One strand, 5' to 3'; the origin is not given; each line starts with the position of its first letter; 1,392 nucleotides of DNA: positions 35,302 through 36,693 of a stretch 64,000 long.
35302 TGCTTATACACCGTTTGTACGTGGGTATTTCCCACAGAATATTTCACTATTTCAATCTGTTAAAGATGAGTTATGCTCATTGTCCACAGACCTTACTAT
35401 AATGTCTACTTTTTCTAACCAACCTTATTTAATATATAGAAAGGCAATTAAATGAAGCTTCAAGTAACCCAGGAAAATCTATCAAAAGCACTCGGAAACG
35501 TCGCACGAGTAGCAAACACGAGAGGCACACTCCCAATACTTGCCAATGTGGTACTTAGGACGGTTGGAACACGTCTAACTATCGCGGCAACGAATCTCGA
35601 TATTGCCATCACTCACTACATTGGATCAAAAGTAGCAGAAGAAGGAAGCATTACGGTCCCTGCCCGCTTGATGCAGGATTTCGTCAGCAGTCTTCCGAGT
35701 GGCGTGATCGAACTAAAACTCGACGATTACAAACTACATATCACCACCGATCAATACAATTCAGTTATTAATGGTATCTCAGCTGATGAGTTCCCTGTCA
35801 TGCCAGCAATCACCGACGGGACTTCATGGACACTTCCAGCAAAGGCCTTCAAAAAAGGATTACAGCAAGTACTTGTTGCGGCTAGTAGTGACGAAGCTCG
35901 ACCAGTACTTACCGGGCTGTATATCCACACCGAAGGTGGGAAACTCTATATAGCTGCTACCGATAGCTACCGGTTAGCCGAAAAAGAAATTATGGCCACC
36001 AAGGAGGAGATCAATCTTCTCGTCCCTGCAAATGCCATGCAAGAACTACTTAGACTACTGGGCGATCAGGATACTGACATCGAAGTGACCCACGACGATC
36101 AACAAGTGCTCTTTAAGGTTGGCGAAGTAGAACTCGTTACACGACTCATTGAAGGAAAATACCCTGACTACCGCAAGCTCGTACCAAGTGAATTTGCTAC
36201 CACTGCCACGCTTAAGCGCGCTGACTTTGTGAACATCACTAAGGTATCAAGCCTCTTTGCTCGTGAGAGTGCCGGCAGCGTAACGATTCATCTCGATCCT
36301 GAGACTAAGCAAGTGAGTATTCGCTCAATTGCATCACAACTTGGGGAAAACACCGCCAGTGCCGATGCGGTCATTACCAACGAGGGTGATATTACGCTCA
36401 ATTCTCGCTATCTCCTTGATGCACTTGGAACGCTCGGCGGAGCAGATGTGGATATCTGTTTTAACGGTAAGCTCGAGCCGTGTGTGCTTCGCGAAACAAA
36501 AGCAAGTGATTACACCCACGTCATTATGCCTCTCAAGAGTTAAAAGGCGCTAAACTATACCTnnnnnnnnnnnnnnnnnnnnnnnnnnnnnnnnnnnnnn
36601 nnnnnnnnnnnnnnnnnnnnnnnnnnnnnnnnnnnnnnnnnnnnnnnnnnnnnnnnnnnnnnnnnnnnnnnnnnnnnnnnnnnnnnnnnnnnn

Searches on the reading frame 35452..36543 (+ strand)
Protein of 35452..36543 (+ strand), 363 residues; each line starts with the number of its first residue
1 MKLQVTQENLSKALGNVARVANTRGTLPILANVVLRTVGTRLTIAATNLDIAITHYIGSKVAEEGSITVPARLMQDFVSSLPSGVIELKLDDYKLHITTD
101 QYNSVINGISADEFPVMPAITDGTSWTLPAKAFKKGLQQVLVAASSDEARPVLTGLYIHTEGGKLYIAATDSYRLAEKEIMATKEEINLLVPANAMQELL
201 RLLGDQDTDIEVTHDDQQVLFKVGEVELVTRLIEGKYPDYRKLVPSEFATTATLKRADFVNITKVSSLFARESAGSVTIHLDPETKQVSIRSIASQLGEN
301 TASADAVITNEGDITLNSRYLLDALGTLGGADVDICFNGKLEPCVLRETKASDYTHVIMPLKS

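Call 22: search_protein_families(library=pfam, proteins=[window:35452-36543:+], max_evalue=0.0001)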
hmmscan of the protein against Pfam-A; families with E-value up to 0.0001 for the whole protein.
window:35452-36543:+ (363 aa): 3 families
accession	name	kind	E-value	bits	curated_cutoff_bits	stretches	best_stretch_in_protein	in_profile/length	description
PF00712.24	DNA_pol3_beta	-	2.1e-37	128.3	24.4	2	1-118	1-120/120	DNA polymerase III beta subunit, N-terminal domain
PF02767.21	DNA_pol3_beta_2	-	2e-33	115.6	27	1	127-239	1-116/116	DNA polymerase III beta subunit, central domain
PF02768.20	DNA_pol3_beta_3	-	1.5e-17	64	27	1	241-361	1-120/121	DNA polymerase III beta subunit, C-terminal domain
